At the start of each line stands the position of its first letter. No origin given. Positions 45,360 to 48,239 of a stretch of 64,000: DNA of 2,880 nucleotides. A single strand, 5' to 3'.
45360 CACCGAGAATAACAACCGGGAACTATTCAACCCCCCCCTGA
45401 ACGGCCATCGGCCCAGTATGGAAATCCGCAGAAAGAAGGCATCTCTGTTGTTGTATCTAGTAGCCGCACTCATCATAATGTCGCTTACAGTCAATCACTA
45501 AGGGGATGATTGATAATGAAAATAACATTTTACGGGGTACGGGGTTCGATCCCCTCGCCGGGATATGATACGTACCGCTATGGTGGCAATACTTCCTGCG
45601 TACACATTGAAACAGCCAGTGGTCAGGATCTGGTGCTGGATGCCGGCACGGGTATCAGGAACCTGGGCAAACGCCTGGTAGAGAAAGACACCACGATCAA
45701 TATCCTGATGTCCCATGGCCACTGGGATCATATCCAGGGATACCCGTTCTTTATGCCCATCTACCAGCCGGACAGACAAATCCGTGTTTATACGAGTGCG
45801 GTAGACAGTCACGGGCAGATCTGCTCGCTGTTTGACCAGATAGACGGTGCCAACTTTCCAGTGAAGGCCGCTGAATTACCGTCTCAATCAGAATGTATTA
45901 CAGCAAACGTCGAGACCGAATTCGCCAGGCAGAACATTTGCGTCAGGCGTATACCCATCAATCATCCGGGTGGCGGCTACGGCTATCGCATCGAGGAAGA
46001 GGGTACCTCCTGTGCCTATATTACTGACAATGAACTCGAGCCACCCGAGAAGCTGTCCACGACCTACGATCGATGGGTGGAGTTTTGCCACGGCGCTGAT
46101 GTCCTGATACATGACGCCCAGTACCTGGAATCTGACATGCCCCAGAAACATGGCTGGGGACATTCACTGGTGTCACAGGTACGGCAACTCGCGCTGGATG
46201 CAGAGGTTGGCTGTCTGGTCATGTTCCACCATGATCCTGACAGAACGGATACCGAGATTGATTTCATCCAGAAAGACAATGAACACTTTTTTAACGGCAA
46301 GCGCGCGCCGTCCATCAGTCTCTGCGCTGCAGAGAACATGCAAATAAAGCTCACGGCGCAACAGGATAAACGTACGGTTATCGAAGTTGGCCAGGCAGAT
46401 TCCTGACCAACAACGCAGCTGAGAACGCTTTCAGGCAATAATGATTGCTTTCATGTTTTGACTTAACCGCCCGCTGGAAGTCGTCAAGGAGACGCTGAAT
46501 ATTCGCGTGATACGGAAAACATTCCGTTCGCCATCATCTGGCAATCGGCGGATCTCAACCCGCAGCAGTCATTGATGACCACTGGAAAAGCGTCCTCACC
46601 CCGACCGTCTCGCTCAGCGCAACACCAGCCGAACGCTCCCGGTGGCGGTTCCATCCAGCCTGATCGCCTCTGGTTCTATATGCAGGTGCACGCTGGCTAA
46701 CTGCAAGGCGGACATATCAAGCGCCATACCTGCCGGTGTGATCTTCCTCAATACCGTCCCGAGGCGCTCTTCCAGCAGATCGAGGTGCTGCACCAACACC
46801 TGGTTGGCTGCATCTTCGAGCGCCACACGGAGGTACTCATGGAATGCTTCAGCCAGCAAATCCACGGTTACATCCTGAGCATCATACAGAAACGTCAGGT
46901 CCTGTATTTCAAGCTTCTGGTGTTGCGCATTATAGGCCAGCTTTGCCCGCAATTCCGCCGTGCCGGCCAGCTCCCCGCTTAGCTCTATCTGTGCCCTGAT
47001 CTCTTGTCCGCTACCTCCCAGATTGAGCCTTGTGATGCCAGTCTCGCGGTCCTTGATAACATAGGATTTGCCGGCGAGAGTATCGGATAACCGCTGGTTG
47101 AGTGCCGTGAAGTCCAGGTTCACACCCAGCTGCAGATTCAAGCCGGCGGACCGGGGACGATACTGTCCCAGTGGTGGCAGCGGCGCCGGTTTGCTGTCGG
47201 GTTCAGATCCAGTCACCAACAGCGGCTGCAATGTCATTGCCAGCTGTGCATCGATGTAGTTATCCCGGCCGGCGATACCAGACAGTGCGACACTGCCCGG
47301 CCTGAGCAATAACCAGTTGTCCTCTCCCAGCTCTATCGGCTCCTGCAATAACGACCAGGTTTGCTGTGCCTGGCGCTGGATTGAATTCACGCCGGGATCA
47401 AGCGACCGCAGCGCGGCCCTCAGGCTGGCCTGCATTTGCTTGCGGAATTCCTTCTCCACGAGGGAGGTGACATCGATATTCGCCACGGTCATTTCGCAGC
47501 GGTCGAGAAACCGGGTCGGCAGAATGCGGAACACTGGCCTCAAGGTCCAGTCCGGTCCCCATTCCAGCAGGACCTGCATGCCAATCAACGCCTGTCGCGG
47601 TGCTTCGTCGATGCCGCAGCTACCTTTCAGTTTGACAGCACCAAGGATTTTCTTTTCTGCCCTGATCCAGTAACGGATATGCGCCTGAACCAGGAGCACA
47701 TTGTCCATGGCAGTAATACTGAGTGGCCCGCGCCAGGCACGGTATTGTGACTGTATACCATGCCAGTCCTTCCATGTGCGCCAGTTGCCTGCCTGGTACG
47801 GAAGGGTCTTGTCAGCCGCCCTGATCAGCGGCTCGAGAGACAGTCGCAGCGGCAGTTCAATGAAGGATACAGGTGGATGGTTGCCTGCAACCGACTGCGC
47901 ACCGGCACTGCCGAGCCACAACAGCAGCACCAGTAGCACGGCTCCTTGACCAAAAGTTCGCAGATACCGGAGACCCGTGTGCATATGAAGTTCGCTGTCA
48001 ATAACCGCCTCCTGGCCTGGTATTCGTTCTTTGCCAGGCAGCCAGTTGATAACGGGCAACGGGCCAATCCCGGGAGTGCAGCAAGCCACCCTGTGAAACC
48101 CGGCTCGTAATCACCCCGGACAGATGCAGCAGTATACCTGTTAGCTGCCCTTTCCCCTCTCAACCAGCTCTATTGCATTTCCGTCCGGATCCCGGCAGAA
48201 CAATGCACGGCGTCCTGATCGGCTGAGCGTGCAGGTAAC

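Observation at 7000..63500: Dense +/-1 frameshifts in essential genes, clustered in two blocks, most likely assembly indel error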

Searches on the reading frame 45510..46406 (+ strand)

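Call 52: search_protein_families(library=pfam, proteins=[window:45510-46406:+])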
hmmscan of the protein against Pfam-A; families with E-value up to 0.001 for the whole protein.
window:45510-46406:+ (298 aa): 1 family
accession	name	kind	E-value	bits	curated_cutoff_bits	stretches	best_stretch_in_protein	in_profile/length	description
PF12706.13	Lactamase_B_2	-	4e-15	56.4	27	1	42-241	4-200/200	Beta-lactamase superfamily domain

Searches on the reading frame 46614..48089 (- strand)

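Call 52: search_protein_families(library=pfam, proteins=[window:46614-48089:-])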
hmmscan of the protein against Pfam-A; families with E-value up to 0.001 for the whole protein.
window:46614-48089:- (491 aa): 1 family
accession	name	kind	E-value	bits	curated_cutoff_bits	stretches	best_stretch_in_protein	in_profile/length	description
PF14356.11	DUF4403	-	1.5e-61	208.7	28.3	1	74-488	2-423/425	Domain of unknown function (DUF4403)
